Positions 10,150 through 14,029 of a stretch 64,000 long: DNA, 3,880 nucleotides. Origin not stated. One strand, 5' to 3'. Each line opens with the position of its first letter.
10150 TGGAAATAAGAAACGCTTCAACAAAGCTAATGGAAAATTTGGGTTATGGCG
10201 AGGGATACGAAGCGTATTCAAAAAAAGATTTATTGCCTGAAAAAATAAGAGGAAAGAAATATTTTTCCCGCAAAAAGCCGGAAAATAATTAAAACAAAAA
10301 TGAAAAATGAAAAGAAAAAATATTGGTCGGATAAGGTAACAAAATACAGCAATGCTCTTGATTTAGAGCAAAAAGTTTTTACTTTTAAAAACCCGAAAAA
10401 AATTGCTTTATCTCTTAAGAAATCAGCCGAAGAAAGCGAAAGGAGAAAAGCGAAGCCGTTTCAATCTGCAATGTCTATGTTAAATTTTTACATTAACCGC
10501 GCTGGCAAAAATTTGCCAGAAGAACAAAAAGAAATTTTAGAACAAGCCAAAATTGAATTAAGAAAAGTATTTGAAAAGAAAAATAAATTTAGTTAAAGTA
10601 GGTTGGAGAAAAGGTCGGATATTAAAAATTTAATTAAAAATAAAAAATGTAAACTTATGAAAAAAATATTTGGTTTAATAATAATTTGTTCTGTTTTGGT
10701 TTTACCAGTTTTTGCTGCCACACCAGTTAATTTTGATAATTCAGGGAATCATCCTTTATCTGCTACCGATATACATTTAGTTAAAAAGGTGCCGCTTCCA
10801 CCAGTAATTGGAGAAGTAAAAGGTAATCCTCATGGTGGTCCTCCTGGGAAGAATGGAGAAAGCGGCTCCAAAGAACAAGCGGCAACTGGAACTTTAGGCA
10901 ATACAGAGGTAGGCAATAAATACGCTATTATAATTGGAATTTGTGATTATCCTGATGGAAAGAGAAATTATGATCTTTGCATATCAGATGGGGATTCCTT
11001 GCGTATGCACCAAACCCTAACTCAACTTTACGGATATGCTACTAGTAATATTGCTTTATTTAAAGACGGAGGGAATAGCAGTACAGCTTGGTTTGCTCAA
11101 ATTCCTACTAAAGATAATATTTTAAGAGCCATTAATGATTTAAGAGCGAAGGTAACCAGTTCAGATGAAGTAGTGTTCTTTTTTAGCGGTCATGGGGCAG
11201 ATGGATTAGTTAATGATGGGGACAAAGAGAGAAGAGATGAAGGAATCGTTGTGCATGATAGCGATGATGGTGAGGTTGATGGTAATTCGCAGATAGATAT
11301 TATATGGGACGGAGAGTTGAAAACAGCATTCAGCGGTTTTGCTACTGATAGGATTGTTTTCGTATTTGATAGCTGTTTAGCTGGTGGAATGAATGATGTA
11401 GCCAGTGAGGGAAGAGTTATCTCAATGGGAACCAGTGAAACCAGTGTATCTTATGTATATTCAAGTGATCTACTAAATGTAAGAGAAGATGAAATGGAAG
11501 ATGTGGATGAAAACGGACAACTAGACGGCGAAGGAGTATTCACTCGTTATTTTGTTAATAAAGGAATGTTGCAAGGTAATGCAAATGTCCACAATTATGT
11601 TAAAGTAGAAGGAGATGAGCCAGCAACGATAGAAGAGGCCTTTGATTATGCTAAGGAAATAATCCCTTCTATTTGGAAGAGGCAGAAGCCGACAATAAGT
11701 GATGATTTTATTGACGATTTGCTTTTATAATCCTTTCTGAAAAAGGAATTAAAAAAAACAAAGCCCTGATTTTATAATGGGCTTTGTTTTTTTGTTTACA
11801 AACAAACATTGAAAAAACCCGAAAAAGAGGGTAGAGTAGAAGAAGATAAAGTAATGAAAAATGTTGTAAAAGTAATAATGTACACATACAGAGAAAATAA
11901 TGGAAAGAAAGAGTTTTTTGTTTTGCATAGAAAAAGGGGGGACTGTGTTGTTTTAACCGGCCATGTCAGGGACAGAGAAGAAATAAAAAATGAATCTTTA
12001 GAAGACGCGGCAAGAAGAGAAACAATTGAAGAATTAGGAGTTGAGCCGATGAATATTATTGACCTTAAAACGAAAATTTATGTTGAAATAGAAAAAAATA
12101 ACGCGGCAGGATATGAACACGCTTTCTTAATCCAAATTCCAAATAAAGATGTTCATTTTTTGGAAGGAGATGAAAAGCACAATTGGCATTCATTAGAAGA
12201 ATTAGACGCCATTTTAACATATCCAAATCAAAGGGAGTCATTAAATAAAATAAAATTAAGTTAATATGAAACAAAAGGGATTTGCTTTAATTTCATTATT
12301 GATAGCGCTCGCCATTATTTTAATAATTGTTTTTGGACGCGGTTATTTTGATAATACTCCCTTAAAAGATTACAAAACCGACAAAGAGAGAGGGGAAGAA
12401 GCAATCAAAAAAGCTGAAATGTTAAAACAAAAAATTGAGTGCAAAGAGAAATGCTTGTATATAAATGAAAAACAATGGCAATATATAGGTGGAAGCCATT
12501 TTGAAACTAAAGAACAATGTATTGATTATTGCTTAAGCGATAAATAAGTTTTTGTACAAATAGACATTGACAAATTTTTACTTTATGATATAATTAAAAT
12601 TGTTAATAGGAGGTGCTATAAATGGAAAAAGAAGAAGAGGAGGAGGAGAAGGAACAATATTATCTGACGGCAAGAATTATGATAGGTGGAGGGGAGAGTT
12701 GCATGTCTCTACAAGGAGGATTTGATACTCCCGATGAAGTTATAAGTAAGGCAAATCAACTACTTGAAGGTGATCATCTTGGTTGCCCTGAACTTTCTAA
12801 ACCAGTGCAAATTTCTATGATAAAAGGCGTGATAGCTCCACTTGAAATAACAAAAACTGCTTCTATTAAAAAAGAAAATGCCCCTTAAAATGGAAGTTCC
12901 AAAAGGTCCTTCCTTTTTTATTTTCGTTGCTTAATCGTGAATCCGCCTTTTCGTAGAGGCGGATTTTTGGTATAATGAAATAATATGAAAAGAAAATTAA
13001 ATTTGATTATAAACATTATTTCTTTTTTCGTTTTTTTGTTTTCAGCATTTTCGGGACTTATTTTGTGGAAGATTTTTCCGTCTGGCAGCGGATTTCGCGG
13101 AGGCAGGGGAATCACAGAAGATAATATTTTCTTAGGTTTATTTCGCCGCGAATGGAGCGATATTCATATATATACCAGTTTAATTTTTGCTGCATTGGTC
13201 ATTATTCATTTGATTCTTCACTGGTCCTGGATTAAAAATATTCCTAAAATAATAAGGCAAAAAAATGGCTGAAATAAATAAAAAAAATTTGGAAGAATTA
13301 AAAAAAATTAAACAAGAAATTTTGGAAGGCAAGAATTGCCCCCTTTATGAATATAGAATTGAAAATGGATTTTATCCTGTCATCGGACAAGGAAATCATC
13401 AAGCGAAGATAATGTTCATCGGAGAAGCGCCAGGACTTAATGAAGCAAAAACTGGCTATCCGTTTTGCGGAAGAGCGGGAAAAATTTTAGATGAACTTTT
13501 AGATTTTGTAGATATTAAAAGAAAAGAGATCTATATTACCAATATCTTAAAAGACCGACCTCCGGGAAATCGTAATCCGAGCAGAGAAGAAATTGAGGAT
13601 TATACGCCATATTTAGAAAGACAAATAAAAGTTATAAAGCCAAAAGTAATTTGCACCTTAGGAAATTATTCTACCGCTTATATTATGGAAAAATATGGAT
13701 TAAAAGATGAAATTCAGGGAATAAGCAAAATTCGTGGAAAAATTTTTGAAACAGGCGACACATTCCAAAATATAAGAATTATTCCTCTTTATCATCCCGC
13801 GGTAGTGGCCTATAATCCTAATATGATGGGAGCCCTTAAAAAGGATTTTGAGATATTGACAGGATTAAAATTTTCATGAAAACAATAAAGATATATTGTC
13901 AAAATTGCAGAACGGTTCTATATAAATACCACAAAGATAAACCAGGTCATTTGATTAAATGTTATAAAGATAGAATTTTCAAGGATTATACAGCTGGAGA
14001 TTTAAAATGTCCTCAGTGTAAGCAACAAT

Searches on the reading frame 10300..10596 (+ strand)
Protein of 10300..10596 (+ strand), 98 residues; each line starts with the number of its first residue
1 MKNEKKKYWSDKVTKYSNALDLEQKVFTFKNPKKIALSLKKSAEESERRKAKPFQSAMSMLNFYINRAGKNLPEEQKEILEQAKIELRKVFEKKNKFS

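Call 56: search_protein_families(library=pfam, proteins=[window:10300-10596:+], max_evalue=0.001)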
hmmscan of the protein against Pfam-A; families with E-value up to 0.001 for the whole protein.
window:10300-10596:+ (98 aa): 1 family
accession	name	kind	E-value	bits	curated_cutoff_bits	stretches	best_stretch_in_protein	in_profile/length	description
PF11373.13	DUF3175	-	1.7e-42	144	27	1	8-93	1-86/86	Protein of unknown function (DUF3175)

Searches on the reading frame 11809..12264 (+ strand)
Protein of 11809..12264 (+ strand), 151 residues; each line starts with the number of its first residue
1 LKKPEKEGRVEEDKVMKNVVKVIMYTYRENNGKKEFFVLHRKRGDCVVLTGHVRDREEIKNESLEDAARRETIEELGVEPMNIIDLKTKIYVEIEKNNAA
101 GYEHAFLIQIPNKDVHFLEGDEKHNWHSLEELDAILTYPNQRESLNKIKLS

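Call 56: search_protein_families(library=pfam, proteins=[window:11809-12264:+], max_evalue=0.001)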
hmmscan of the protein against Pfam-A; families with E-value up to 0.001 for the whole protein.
window:11809-12264:+ (151 aa): 1 family
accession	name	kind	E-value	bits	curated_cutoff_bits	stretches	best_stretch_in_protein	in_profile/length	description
PF00293.34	NUDIX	-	5.5e-09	36.6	21.1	1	31-144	12-130/134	NUDIX domain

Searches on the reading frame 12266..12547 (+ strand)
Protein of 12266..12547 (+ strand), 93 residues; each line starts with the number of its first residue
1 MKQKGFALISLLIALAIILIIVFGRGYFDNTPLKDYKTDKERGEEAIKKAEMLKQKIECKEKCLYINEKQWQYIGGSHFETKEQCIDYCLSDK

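Call 56: search_protein_families(library=pfam, proteins=[window:12266-12547:+], max_evalue=0.001)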
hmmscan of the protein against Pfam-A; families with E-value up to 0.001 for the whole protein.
window:12266-12547:+ (93 aa): 1 family
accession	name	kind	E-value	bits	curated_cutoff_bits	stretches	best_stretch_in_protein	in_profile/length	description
PF07963.17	N_methyl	-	5.1e-05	23.1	21.2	1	1-22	2-23/27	Prokaryotic N-terminal methylation motif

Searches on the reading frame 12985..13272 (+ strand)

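Call 56: search_protein_families(library=pfam, proteins=[window:12985-13272:+], max_evalue=0.001)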
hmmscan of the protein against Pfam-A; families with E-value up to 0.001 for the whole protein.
window:12985-13272:+ (95 aa): 2 families
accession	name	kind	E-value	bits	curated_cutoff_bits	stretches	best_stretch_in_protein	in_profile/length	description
PF14358.11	DUF4405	-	3.4e-15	56.7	26.7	1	8-80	1-66/66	Domain of unknown function (DUF4405)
PF01292.26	Ni_hydr_CYTB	-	0.00013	22.2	30.1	1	9-78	103-161/179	Prokaryotic cytochrome b561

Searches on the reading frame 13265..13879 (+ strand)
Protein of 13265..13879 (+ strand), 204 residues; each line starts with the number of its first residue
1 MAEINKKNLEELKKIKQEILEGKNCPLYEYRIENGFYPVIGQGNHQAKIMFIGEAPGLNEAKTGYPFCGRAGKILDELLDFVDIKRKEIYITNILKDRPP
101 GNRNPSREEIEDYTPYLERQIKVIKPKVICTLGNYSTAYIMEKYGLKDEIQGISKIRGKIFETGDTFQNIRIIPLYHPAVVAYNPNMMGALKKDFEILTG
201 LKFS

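Call 56: search_protein_families(library=pfam, proteins=[window:13265-13879:+], max_evalue=0.001)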
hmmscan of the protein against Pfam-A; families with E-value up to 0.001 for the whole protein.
window:13265-13879:+ (204 aa): 1 family
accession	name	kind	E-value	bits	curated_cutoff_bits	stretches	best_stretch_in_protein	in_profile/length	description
PF03167.25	UDG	-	1.6e-32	113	24.3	1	41-189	2-129/141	Uracil DNA glycosylase superfamily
